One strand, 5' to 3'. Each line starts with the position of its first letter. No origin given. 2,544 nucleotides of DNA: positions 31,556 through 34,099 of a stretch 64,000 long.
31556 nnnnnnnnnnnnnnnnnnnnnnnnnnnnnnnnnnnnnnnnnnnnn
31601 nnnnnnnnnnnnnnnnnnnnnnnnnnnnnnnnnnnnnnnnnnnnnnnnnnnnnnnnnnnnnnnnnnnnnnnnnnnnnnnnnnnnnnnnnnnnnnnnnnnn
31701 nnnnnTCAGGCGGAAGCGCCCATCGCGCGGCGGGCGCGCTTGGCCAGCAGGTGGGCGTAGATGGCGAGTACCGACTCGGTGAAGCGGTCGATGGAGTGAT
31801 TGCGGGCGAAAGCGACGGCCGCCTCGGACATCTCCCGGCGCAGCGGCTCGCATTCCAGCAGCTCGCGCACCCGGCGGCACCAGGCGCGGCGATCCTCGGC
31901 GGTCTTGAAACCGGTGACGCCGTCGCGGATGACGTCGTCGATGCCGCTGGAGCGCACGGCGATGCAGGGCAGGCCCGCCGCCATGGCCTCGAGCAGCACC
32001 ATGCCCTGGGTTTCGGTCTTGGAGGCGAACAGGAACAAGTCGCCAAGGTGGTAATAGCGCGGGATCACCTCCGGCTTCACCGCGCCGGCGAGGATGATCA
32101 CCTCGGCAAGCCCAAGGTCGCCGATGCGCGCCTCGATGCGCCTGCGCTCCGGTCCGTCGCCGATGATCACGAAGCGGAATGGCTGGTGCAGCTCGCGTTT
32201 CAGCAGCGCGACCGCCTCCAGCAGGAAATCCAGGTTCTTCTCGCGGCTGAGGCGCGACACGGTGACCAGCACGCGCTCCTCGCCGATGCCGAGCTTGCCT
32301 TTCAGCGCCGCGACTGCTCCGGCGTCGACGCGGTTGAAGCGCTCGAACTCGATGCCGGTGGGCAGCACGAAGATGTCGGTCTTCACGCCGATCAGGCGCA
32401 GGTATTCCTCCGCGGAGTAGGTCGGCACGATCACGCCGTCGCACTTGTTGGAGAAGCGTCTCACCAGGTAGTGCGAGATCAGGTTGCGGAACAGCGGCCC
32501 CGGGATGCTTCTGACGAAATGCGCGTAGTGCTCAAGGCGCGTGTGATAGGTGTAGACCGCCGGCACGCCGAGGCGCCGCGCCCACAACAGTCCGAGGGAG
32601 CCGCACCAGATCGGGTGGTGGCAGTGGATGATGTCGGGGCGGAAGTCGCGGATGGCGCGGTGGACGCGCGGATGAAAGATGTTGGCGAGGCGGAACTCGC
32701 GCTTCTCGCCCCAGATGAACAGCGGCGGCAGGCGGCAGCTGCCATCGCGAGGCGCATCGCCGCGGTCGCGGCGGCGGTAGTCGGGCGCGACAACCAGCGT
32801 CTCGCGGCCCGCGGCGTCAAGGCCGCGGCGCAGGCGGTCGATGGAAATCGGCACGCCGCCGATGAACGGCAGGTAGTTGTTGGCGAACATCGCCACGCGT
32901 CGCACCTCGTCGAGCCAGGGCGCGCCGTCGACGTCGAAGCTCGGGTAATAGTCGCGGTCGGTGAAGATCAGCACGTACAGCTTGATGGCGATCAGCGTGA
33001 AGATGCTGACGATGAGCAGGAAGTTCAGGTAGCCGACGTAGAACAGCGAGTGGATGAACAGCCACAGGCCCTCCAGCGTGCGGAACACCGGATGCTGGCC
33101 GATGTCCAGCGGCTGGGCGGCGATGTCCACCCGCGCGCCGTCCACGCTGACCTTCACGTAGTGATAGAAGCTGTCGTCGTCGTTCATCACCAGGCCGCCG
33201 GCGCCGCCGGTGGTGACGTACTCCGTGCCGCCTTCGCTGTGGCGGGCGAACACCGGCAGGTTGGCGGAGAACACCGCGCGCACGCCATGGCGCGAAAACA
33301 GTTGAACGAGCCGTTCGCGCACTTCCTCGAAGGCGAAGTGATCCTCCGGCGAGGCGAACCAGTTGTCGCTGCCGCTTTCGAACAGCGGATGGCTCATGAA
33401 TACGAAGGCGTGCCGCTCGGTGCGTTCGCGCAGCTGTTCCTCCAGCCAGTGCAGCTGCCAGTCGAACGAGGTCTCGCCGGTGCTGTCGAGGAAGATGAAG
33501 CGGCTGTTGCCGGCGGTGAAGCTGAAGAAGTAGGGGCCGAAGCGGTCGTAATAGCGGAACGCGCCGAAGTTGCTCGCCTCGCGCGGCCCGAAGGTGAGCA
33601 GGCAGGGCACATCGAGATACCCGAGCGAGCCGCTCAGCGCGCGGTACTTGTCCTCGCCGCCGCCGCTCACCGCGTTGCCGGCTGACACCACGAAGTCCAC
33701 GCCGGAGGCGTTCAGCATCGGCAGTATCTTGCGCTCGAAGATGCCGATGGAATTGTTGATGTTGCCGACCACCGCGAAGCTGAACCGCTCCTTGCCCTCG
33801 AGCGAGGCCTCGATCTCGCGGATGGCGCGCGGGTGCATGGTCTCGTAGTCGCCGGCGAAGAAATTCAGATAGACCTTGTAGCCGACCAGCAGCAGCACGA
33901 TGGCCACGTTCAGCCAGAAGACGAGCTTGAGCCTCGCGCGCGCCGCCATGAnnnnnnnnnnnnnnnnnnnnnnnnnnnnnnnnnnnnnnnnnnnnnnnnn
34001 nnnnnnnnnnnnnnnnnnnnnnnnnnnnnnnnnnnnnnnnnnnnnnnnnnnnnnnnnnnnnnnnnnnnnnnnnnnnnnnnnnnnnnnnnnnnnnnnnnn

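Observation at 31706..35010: Operon pairing a flippase-like membrane protein with a pseudo-metallophosphoesterase fused to a GT4 glycosyltransferase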

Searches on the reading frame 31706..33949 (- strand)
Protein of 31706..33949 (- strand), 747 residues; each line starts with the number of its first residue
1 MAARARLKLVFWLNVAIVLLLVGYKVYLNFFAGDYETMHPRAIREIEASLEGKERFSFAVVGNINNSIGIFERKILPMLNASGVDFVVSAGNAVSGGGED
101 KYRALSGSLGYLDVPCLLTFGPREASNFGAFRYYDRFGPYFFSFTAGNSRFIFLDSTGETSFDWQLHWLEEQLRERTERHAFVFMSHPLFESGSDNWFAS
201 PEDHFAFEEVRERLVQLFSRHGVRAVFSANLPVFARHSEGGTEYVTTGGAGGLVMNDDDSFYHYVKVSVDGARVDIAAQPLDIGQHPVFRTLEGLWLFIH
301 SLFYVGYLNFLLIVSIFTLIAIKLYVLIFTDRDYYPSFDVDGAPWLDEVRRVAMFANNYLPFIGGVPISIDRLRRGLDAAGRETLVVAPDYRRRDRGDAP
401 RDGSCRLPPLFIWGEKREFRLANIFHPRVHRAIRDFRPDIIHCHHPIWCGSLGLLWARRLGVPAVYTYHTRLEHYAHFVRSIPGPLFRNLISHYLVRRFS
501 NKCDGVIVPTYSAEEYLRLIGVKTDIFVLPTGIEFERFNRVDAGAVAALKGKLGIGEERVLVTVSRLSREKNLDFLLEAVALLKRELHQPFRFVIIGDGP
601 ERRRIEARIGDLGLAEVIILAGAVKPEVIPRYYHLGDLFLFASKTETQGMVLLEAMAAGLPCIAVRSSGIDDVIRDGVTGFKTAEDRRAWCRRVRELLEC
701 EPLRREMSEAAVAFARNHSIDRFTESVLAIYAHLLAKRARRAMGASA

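Call 3: search_protein_families(library=pfam, proteins=[window:31706-33949:-], max_evalue=0.1)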
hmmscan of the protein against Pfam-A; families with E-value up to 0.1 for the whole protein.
window:31706-33949:- (747 aa): 8 families
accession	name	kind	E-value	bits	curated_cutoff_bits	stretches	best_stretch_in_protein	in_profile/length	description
PF00534.26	Glycos_transf_1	-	1.1e-39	136.2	26.4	1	551-711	7-169/172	Glycosyl transferases group 1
PF13692.12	Glyco_trans_1_4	-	4.1e-34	118.3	27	1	559-699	2-141/142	Glycosyl transferases group 1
PF13439.12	Glyco_transf_4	-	5.1e-29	101.9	28.5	1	363-537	1-170/170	Glycosyltransferase Family 4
PF13579.12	Glyco_trans_4_4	-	1.1e-20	75.1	29.7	1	364-532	1-158/158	Glycosyl transferase 4-like domain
PF20706.3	GT4-conflict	-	2.4e-07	30.5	26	1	564-695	203-352/385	Family 4 Glycosyltransferase in conflict systems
PF13477.12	Glyco_trans_4_2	-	0.00011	22.9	23.4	1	426-469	63-107/139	Glycosyl transferase 4-like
PF13524.12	Glyco_trans_1_2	-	0.00011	22.7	25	1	576-722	5-137/144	Glycosyl transferase-like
PF00149.33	Metallophos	-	0.0067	17.3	21.5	1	76-228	22-185/191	Calcineurin-like phosphoesterase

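Call 4: search_protein_families(library=ncbifam, proteins=[window:31706-33949:-], max_evalue=0.1)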
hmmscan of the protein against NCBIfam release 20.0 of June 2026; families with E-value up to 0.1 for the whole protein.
window:31706-33949:- (747 aa): 48 families (the best 25 are shown)
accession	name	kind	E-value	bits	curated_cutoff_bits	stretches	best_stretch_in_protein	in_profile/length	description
NF049988.1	MGlcDAGSynMgs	equivalog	3.3e-55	188.1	400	1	351-738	2-391/398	alpha-monoglucosyldiacylglycerol synthase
NF053787.1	GlcN_PG_synth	equivalog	6.9e-35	120.5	480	1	359-735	10-360/361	N-acetylglucosaminyl phosphatidylglycerol synthase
TIGR03999.1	thiol_BshA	equivalog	1.7e-29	103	273.7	1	501-735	143-374/375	N-acetyl-alpha-D-glucosaminyl L-malate synthase BshA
TIGR04063.1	stp3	hypoth_equivalog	1.6e-28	99.7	442.05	1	417-731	72-392/397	TIGR04063 family PEP-CTERM/XrtA system glycosyltransferase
TIGR03449.1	mycothiol_MshA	equivalog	9.1e-28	97.3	462.5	1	437-735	102-404/406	D-inositol-3-phosphate glycosyltransferase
TIGR03088.1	stp2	hypoth_equivalog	2.7e-26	92.5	409.05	1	426-735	70-374/374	TIGR03088 family PEP-CTERM/XrtA system glycosyltransferase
NF041876.1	EPS_EpsE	equivalog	1.1e-23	84.1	400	1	523-712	185-373/389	exopolysaccharide biosynthesis GT4 family glycosyltransferase EpsE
NF053513.1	Gtran_IagA_BgsA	equivalog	1.8e-19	70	460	1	440-735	46-332/333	LTA glycolipid anchor biosynthesis glycosyltransferase, IagA/BgsA family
NF047684.1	TeichurnBiosyTuaC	equivalog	2.5e-19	69.5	550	1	434-708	105-362/391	teichuronic acid biosynthesis protein TuaC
TIGR04047.1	MSMEG_0565_glyc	hypoth_equivalog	5.3e-18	65.2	259.85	1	373-732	21-372/373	MSMEG_0565 family glycosyltransferase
NF012028.0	PRK15484.1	subfamily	1.9e-17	63.4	618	1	505-686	142-328/380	lipopolysaccharide N-acetylglucosaminyltransferase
TIGR04157.1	glyco_rSAM_CFB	subfamily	2.5e-16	59.7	400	1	502-684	169-349/406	TIGR04157 family glycosyltransferase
NF038295.1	EPS_HpsP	equivalog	3.1e-16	59.4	550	1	520-734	172-387/388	hormogonium polysaccharide biosynthesis glycosyltransferase HpsP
TIGR02149.1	glgA_Coryne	subfamily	9.2e-16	57.9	302.4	1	438-687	84-335/391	glycogen synthase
NF038229.1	Glyco4_Geo_Pelo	equivalog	1.3e-15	57.3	400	1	571-735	174-337/338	GPMC system family 4 glycosyltransferase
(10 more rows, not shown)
